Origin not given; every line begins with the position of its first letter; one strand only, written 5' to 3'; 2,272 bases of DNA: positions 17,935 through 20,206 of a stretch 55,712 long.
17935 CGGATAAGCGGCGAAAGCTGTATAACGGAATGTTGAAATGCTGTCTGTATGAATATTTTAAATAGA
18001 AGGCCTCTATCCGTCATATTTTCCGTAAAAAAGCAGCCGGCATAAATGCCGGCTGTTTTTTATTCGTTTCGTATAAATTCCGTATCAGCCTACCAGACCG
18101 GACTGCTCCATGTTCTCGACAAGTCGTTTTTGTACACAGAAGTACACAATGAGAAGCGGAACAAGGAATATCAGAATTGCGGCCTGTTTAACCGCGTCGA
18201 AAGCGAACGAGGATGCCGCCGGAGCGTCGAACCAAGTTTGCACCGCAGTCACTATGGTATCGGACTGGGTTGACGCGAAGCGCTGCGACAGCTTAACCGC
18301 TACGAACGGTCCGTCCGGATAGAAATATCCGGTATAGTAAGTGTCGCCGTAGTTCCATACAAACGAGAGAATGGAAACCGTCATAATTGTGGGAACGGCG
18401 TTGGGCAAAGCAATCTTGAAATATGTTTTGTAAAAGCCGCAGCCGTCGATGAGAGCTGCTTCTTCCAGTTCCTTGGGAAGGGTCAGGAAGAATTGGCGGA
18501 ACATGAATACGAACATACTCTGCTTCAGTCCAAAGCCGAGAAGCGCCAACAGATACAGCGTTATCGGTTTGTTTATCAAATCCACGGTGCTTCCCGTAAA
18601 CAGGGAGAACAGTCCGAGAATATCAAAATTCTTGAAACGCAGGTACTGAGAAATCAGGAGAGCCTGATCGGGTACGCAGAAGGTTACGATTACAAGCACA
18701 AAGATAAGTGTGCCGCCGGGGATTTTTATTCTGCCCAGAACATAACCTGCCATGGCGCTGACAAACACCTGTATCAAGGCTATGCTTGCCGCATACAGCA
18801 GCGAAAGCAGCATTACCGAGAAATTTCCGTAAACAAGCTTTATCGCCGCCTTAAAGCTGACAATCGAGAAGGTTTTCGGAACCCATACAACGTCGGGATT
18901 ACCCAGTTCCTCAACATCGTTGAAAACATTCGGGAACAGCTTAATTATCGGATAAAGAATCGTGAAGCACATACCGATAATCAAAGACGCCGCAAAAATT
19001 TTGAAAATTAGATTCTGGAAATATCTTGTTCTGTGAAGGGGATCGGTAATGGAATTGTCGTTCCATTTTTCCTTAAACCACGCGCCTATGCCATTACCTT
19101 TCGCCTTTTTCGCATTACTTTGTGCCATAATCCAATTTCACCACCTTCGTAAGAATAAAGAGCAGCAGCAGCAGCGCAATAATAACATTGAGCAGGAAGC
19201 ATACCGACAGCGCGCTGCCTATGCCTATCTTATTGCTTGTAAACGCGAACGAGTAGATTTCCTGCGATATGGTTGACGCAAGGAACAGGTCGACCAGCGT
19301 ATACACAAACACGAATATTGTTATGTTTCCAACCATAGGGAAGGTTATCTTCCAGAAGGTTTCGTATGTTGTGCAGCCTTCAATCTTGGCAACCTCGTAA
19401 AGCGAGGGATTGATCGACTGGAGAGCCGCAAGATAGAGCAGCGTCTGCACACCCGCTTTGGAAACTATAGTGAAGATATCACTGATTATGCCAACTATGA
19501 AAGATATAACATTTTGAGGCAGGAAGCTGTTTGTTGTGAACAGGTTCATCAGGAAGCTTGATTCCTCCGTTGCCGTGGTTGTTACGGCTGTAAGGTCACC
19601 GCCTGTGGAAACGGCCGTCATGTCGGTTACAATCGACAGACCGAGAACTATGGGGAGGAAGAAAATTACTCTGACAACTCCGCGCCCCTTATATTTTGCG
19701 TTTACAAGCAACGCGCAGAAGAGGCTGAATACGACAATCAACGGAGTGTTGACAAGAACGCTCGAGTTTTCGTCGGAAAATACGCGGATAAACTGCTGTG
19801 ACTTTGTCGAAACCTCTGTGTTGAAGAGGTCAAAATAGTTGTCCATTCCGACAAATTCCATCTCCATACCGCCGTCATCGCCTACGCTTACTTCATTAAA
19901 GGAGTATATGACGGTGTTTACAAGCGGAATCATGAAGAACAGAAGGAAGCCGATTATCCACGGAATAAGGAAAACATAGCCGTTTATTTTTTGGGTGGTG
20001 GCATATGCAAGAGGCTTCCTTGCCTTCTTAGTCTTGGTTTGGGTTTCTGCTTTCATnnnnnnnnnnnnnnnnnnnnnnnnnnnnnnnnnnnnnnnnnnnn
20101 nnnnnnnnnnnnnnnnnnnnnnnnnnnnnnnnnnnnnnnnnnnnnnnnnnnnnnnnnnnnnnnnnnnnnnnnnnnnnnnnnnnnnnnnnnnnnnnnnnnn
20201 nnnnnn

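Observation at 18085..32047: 13.9-kb nine-gene operon joining two ABC-importer membrane modules to an uncharacterised NHL-propeller / Yip1 / giant exoprotein trio: candidate undescribed cell-surface capture-and-import system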

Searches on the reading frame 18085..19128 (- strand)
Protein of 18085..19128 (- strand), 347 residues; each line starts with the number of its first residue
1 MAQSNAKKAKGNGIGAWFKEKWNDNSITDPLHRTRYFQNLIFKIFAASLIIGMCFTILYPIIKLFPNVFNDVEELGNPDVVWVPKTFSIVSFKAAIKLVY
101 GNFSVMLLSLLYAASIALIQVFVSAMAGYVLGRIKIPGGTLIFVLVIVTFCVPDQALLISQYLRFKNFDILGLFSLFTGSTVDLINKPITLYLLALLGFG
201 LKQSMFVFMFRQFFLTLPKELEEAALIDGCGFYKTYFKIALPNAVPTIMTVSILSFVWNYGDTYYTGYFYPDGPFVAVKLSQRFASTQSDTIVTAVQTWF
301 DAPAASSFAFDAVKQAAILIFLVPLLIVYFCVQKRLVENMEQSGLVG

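Call 3: search_protein_families(library=pfam, proteins=[window:18085-19128:-], max_evalue=0.01)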
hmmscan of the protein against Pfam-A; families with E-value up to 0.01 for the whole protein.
window:18085-19128:- (347 aa): 1 family
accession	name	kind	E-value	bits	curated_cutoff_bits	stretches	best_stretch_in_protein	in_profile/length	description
PF00528.27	BPD_transp_1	-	3.2e-13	50.2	26.4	1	126-340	3-182/184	Binding-protein-dependent transport system inner membrane component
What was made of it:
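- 18085..19128 (-): G: MalG/UgpE-like TMD of the second permease pair. BPD_transp_1 E 3e-13 (call 3).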

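Call 4: search_protein_families(library=ncbifam, proteins=[window:18085-19128:-], max_evalue=0.01)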
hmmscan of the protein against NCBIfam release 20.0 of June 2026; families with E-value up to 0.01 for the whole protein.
window:18085-19128:- (347 aa): 11 families
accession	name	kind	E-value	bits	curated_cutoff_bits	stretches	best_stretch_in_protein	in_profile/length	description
NF008210.0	PRK10973.1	equivalog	2.1e-11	44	297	1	42-340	8-276/281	sn-glycerol-3-phosphate ABC transporter permease UgpE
NF008231.0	PRK10998.1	equivalog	6.9e-09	35.7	261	1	109-341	88-290/296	maltose ABC transporter permease MalG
TIGR01581.1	Mo_ABC_porter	hypoth_equivalog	6.4e-08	32.4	210.3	1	103-261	20-173/225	ABC transporter permease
NF040839.1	tungstate_WtpB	equivalog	1.3e-06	28.2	340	1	105-257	45-191/251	tungstate ABC transporter permease WtpB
TIGR02141.1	modB_ABC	equivalog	7.3e-05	22.5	182.6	1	108-261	2-150/208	molybdate ABC transporter permease subunit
NF006939.0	PRK09421.1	equivalog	0.0002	20.8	262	1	102-330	8-219/230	molybdate ABC transporter permease subunit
NF008208.0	PRK10971.1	equivalog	0.00047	19.7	415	1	109-329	63-269/277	sulfate/thiosulfate ABC transporter permease CysT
TIGR02139.1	permease_CysT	equivalog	0.00062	19.4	246.1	1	106-261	52-202/265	sulfate ABC transporter permease subunit CysT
NF040932.1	ABC_arch_GlcU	equivalog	0.0008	19.1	340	1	56-262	15-204/272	glucose ABC transporter permease GlcU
TIGR02138.1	phosphate_pstC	equivalog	0.0012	17.9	196.45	1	208-330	169-287/296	phosphate ABC transporter permease subunit PstC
TIGR00974.1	3a0107s02c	equivalog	0.0051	16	193.45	0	212-326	150-259/272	phosphate ABC transporter permease PstA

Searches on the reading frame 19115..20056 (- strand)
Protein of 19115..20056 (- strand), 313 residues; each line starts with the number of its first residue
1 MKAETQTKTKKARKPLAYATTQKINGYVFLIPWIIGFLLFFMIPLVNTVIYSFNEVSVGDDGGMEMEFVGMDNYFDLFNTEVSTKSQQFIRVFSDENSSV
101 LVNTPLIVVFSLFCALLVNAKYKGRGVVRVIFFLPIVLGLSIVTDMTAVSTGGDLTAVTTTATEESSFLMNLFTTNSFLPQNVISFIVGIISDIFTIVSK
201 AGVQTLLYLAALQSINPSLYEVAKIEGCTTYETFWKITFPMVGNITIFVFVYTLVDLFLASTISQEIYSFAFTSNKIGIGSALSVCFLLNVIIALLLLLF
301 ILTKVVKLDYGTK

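Call 3: search_protein_families(library=pfam, proteins=[window:19115-20056:-], max_evalue=0.01)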
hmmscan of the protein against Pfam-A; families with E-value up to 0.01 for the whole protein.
window:19115-20056:- (313 aa): 1 family
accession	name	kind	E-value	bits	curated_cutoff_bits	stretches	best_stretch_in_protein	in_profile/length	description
PF00528.27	BPD_transp_1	-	0.00063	20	26.4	1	125-301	17-170/184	Binding-protein-dependent transport system inner membrane component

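Call 4: search_protein_families(library=ncbifam, proteins=[window:19115-20056:-], max_evalue=0.01)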
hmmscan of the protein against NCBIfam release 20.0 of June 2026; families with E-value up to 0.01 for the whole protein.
window:19115-20056:- (313 aa): 4 families
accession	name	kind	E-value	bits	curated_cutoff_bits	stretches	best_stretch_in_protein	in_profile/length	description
NF007852.0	PRK10561.1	equivalog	1.8e-12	47.8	335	1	23-259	11-228/295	sn-glycerol-3-phosphate ABC transporter permease UgpA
NF008232.0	PRK10999.1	equivalog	2.6e-05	23.1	392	1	206-242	392-428/520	maltose ABC transporter permease MalF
NF040931.1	ABC_arch_GlcT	equivalog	0.00051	19.8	360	1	34-254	7-206/278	glucose ABC transporter permease GlcT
TIGR02141.1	modB_ABC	equivalog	0.0018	17.9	182.6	0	103-245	10-136/208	molybdate ABC transporter permease subunit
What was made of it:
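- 19115..20056 (-): F: divergent MalF/UgpA-like TMD of the second permease pair. Its start overlaps the stop codon of D. UgpA NCBIfam E 2e-12; the BPD_transp_1 hit is below the Pfam cut-off (calls 3, 4).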
